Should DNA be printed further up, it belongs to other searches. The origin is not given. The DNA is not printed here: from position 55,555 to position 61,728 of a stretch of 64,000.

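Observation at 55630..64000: Tandem giant surface lipoproteins sharing a 100% identical 891-bp 5' cassette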

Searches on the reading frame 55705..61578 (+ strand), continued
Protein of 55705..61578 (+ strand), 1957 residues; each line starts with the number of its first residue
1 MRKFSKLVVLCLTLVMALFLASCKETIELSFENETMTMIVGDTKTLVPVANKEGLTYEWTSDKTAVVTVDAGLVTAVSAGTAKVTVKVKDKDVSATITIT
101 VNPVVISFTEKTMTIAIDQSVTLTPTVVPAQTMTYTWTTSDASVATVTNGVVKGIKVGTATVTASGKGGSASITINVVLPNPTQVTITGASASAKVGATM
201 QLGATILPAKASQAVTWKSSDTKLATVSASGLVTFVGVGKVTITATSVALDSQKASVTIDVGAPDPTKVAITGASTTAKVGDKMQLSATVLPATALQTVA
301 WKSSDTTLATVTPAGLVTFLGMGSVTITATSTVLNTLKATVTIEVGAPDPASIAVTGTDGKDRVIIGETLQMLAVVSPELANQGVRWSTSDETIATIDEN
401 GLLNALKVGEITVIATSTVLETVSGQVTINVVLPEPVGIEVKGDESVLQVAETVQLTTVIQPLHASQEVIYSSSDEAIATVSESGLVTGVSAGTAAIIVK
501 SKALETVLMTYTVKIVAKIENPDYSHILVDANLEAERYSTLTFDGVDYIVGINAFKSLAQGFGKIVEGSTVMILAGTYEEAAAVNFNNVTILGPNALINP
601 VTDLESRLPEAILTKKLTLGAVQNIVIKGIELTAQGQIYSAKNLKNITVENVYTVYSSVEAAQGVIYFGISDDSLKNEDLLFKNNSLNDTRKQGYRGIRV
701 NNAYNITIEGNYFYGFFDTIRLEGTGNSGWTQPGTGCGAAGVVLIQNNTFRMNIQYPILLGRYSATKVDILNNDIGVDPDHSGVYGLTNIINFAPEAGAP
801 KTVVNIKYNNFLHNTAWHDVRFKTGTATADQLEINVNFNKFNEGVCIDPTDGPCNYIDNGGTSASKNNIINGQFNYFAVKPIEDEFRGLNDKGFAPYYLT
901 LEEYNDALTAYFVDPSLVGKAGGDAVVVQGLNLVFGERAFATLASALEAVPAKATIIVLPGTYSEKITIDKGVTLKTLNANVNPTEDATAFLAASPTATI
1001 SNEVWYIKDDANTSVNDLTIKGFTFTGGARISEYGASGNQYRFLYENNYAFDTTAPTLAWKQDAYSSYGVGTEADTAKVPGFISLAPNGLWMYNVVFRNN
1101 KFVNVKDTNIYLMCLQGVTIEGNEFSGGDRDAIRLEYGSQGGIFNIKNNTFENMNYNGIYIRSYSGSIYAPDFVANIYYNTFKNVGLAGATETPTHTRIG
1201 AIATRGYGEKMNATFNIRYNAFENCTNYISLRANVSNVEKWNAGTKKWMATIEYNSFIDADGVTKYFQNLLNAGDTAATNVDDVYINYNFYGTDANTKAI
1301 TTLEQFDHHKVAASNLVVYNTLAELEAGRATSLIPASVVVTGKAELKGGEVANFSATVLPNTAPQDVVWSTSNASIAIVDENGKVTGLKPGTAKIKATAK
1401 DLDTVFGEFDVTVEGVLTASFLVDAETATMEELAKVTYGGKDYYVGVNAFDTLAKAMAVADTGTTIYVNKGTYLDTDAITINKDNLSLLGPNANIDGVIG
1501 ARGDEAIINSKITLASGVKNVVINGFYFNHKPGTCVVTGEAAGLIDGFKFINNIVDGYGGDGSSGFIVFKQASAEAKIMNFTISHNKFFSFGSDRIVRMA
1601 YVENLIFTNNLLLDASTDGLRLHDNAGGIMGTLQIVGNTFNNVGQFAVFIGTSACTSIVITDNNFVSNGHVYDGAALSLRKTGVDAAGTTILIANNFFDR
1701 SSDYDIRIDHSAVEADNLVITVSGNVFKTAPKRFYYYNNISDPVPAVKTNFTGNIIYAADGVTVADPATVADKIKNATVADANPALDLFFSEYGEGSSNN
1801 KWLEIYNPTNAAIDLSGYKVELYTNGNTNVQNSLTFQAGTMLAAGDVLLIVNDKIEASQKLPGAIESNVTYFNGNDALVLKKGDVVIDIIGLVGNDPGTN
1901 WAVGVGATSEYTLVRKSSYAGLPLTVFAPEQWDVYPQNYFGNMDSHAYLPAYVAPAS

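Call 50: find_encoding_contigs(protein=P0005, flank=10000, max_places=3)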
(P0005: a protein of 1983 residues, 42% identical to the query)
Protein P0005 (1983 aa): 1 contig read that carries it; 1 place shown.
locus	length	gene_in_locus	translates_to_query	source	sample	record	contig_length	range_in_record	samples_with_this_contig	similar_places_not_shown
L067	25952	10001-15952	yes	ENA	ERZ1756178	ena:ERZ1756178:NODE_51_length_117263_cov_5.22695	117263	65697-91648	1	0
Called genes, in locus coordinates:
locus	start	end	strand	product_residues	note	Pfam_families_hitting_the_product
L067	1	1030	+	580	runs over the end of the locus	PF00664:ABC_membrane, PF00005:ABC_tran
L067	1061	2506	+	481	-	PF00749:tRNA-synt_1c, PF19269:Anticodon_2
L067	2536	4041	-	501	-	PF01266:DAO, PF00355:Rieske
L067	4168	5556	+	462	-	PF01523:PmbA_TldD_1st (weak), PF19290:PmbA_TldD_2nd, PF19289:PmbA_TldD_3rd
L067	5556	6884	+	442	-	PF01523:PmbA_TldD_1st, PF19290:PmbA_TldD_2nd, PF19289:PmbA_TldD_3rd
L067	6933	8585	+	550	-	PF04851:ResIII, PF00270:DEAD, PF00271:Helicase_C, PF03880:DbpA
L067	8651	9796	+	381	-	PF00438:S-AdoMet_synt_N, PF02772:S-AdoMet_synt_M, PF02773:S-AdoMet_synt_C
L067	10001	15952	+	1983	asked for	PF26182:Ig_NUP210_5th (faint), PF02368:Big_2, PF26918:Ig_Eae (faint), PF02368:Big_2, PF13229:Beta_helix (weak), PF02368:Big_2, PF09479:Flg_new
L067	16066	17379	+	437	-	PF02055:Glyco_hydro_30, PF17189:Glyco_hydro_30C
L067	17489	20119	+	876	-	PF06165:GH94_b-supersand (weak), PF17167:Glyco_hydro_94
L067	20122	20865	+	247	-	PF03935:SKN1_KRE6_Sbg1, PF00722:Glyco_hydro_16, PF26113:GH16_XgeA, PF03935:SKN1_KRE6_Sbg1 (weak)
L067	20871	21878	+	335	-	PF00356:LacI, PF00532:Peripla_BP_1, PF13407:Peripla_BP_4, PF13377:Peripla_BP_3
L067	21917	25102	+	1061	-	-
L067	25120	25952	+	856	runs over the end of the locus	PF02018:CBM_4_9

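Call 59: find_encoding_contigs(protein=P0241, flank=3000, max_places=6)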
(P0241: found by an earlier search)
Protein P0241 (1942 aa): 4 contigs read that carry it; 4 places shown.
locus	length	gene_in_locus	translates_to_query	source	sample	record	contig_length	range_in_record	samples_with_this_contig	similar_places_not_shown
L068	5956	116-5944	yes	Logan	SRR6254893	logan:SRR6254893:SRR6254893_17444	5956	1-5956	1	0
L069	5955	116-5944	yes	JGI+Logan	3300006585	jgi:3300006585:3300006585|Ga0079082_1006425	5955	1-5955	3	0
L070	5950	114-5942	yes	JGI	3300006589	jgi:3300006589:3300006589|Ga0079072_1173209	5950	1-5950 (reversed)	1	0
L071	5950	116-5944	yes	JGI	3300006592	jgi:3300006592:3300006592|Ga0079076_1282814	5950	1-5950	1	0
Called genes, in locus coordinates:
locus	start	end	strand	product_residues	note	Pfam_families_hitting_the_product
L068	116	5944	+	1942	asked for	PF21461:HL_N-beta (faint), PF21764:Invasin_D4 (faint), PF22359:Big-like (weak), PF02368:Big_2, PF26918:Ig_Eae (weak), PF02368:Big_2, PF13229:Beta_helix (weak), PF00932:LTD, +1 more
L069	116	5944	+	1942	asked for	PF21461:HL_N-beta (faint), PF21764:Invasin_D4 (faint), PF22359:Big-like (weak), PF02368:Big_2, PF26918:Ig_Eae (weak), PF02368:Big_2, PF13229:Beta_helix (weak), PF00932:LTD, +1 more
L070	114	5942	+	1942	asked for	PF21461:HL_N-beta (faint), PF21764:Invasin_D4 (faint), PF22359:Big-like (weak), PF02368:Big_2, PF26918:Ig_Eae (weak), PF02368:Big_2, PF13229:Beta_helix (weak), PF00932:LTD, +1 more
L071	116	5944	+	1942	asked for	PF21461:HL_N-beta (faint), PF21764:Invasin_D4 (faint), PF22359:Big-like (weak), PF02368:Big_2, PF26918:Ig_Eae (weak), PF02368:Big_2, PF13229:Beta_helix (weak), PF00932:LTD, +1 more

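Call 60: predict_structure(alignment_id=A1)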
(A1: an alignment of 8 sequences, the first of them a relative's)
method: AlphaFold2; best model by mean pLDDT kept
length: 909 residues; sequences in the alignment: 8
mean_pLDDT: 80.8   pTM: 0.48
mean pLDDT of the five models: 80.8, 80.5, 79.3, 79.0, 78.1
residues with pLDDT >= 90: 264; 70-90: 482; 50-70: 113; < 50: 50
segments of 3 or more residues with pLDDT < 50: 12-24, 542-544, 550-557, 657-670, 854-864
pLDDT, mean of each block of 10 residues (from residue 1): 54 46 59 82 81 79 88 84 86 85 77 77 74 79 84 83 79 80 68 77 69 79 84 83 81 80 79 86 89 81 92 90 91 88 89 90 89 91 93 93 93 93 93 89 78 88 88 94 91 92 91 79 68 57 50 48 81 87 92 94 92 90 95 82 94 62 36 75 91 84 90 92 83 92 88 82 75 94 77 70 88 83 62 75 82 47 62 88 82 75 74
secondary structure, 60 per line:
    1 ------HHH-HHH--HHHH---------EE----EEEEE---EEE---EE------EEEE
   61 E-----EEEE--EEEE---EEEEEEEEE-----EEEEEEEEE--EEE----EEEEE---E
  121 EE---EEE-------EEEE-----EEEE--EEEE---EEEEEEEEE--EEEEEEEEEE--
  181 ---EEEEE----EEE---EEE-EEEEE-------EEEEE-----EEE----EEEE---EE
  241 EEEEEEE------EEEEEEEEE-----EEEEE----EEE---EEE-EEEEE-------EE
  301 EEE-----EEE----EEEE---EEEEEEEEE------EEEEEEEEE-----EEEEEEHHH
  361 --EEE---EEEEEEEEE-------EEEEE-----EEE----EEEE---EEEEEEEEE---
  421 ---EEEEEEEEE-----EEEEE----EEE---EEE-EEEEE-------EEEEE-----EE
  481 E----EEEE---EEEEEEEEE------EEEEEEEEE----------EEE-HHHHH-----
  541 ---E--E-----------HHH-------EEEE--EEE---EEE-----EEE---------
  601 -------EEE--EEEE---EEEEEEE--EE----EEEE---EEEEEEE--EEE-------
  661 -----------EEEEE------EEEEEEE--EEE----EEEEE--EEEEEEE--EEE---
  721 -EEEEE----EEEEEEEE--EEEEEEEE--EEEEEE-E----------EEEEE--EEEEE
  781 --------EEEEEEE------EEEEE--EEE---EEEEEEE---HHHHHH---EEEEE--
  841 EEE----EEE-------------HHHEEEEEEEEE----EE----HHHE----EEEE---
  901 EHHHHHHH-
elements in order (helices of 4 or more, strands of 3 or more residues): H16-19 E35-39 E43-45 E57-61 E67-70 E73-76 E80-88 E94-102 E105-107 E112-116 E120-122 E126-128 E136-139 E145-148 E151-154 E158-166 E169-178 E184-188 E193-195 E199-201 E203-207 E215-219 E225-227 E232-235 E239-247 E254-262 E268-272 E277-279 E283-285 E287-291 E299-303 E309-311 E316-319 E323-331 E338-346 E352-357 E363-365 E369-377 E385-389 E395-397 E402-405 E409-417 E424-432 E438-442 E447-449 E453-455 E457-461 E469-473 E479-481 E486-489 E493-501 E508-516 E527-529 H531-535 E569-572 E575-577 E581-583 E589-591 E608-610 E613-616 E620-626 E635-638 E642-648 E651-653 E672-676 E683-689 E692-694 E699-703 E706-712 E715-717 E722-726 E731-738 E741-748 E751-756 E769-773 E776-780 E789-795 E802-806 E809-811 E815-821 H825-830 E834-838 E841-843 E848-850 E867-875 E894-897 H902-908

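Call 71: find_encoding_contigs(protein=P0123, flank=5000, max_places=3)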
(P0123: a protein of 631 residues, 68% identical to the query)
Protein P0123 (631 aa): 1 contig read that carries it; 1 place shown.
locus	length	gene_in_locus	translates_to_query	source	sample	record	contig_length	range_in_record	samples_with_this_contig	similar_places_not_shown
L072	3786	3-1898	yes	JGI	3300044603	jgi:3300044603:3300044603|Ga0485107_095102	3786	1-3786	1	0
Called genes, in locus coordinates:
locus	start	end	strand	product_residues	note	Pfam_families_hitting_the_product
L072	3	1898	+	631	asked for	PF02368:Big_2, PF26182:Ig_NUP210_5th (faint), PF02368:Big_2, PF26918:Ig_Eae (weak)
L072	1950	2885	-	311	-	PF04055:Radical_SAM, PF16199:Radical_SAM_C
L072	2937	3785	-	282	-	?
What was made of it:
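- Tried and rejected: L072 (P0123) lacked the 5' end (call 71).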
